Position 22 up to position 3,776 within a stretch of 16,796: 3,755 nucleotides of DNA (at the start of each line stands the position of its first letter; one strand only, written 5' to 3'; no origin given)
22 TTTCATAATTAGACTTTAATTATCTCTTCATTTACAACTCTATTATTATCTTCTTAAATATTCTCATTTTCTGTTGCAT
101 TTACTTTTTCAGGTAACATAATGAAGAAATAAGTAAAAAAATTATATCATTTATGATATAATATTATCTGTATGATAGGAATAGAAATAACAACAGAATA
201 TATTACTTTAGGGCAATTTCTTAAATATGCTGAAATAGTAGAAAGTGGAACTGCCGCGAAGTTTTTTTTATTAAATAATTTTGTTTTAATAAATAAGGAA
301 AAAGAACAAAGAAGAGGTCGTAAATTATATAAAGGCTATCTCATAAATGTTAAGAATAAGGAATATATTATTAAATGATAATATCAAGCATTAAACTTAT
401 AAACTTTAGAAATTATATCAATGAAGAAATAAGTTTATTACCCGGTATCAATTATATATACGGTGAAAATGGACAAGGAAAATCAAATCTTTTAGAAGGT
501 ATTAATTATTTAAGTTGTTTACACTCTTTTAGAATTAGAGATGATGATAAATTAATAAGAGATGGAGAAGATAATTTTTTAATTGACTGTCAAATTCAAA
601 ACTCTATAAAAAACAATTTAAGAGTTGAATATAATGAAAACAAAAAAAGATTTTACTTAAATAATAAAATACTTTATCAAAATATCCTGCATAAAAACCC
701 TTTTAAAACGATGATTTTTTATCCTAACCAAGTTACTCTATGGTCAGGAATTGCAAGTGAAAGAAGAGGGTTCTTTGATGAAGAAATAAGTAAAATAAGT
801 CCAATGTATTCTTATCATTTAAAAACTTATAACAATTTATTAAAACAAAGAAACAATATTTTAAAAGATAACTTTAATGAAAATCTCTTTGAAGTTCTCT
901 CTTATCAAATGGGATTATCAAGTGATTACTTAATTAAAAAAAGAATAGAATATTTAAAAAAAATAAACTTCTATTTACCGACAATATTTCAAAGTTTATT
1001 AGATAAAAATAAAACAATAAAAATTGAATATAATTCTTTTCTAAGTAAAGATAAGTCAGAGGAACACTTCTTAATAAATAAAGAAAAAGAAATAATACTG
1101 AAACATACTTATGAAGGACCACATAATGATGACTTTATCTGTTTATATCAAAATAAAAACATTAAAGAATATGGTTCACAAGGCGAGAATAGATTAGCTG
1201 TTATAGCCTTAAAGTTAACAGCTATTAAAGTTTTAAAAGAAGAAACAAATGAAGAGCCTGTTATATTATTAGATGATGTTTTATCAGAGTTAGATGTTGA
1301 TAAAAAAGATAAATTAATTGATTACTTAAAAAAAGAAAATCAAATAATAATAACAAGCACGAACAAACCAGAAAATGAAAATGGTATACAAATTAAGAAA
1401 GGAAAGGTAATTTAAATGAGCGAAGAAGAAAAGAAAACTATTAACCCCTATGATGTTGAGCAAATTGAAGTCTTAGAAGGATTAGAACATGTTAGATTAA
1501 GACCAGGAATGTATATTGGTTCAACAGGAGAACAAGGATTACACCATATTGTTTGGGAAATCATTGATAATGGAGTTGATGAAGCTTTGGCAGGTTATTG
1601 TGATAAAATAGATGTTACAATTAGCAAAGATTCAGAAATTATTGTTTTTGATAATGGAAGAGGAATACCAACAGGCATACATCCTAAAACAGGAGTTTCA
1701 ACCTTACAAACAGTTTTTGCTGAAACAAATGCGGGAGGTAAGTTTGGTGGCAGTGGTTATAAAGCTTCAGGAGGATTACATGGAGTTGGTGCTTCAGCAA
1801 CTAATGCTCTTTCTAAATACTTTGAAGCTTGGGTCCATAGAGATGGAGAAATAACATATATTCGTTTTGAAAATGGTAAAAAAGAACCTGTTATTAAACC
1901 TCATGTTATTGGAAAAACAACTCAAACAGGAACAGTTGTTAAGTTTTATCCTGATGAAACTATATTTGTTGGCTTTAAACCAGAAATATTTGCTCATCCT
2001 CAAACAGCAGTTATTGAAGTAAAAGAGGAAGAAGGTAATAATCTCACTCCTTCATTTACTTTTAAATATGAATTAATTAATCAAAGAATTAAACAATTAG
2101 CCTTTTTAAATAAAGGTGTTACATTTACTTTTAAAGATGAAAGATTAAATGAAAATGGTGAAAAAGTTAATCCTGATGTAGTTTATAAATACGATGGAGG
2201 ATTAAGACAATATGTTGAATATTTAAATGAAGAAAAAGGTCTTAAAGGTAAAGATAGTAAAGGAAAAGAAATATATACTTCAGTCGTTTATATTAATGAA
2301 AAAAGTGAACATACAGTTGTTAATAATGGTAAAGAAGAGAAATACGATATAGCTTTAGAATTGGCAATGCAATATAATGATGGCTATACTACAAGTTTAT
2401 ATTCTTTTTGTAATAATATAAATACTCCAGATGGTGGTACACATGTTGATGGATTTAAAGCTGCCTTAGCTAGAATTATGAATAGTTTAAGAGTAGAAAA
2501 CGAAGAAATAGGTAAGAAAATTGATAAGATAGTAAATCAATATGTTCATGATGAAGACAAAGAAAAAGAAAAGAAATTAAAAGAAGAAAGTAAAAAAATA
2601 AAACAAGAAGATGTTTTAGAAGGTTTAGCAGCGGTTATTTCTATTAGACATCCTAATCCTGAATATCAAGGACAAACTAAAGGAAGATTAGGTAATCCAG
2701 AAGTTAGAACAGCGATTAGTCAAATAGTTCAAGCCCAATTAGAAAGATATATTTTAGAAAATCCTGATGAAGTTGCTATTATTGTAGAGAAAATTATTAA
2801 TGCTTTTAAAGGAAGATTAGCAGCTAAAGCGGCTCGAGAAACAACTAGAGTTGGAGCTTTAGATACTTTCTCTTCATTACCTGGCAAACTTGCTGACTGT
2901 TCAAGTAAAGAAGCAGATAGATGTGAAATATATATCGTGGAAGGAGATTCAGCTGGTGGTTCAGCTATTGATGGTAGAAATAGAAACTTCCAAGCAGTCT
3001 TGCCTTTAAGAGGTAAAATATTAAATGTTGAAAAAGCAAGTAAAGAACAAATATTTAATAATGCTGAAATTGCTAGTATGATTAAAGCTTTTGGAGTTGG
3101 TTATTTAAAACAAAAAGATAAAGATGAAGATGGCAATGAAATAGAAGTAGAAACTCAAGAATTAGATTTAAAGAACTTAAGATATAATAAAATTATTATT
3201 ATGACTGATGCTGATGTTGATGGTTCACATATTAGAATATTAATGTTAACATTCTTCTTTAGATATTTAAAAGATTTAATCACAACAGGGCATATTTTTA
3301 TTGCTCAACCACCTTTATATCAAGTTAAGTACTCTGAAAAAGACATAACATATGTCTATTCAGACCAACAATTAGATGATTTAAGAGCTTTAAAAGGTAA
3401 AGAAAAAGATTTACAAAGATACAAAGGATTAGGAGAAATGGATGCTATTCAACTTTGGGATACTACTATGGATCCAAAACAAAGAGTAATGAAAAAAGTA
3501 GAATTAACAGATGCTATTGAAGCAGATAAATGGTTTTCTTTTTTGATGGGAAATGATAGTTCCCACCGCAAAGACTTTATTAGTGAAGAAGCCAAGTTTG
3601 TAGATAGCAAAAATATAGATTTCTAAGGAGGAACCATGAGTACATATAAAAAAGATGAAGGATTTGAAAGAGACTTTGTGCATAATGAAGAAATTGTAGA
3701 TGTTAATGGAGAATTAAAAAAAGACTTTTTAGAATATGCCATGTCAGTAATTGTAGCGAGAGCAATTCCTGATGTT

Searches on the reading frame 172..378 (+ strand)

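Call 57: search_protein_families(library=pfam, proteins=[window:172-378:+], max_evalue=0.001)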
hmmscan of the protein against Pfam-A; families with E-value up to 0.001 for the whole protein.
window:172-378:+ (68 aa): 1 family
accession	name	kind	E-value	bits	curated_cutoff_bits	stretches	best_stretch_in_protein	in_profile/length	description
PF13275.11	S4_2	-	1.1e-23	83.3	24.6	1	4-67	1-64/65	S4 domain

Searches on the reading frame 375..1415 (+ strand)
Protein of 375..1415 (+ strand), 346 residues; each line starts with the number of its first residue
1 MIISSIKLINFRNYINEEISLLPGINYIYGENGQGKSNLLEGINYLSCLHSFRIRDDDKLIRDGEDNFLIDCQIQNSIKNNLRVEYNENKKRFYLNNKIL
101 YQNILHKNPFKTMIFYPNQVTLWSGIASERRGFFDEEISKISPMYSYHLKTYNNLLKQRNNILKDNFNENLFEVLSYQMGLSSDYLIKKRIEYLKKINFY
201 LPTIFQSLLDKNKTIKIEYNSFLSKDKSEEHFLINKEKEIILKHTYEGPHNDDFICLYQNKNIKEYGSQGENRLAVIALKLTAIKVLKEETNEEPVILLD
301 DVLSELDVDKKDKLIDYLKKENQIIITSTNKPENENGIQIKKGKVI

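Call 57: search_protein_families(library=pfam, proteins=[window:375-1415:+], max_evalue=0.001)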
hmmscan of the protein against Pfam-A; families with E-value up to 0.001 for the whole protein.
window:375-1415:+ (346 aa): 4 families
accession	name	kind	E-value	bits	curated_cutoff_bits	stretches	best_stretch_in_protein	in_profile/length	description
PF02463.25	SMC_N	-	4.1e-18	66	40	1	3-335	2-203/220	RecF/RecN/SMC N terminal domain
PF13175.12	AAA_15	-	3.8e-06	27.2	32.1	1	1-199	1-151/374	AAA ATPase domain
PF13304.12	AAA_21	-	1e-05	26.2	27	1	25-328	1-297/304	AAA domain, putative AbiEii toxin, Type IV TA system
PF13476.12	AAA_23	-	1.2e-05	26.5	27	1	5-230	1-184/201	AAA domain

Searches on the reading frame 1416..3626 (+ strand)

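Call 57: search_protein_families(library=pfam, proteins=[window:1416-3626:+], max_evalue=0.001)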
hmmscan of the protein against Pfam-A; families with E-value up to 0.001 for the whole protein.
window:1416-3626:+ (736 aa): 4 families
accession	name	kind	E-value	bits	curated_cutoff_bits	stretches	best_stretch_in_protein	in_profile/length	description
PF00204.31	DNA_gyraseB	-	1.9e-49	167.9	27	1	262-475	1-172/173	DNA gyrase B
PF00986.26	DNA_gyraseB_C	-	2.4e-24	85.7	29.8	1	664-722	4-62/63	DNA gyrase B subunit, carboxyl terminus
PF01751.28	Toprim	-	3.6e-18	65.9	23.1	1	504-631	1-95/96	Toprim domain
PF02518.31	HATPase_c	-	1.9e-13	51.3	26.4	1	39-180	3-108/111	Histidine kinase-, DNA gyrase B-, and HSP90-like ATPase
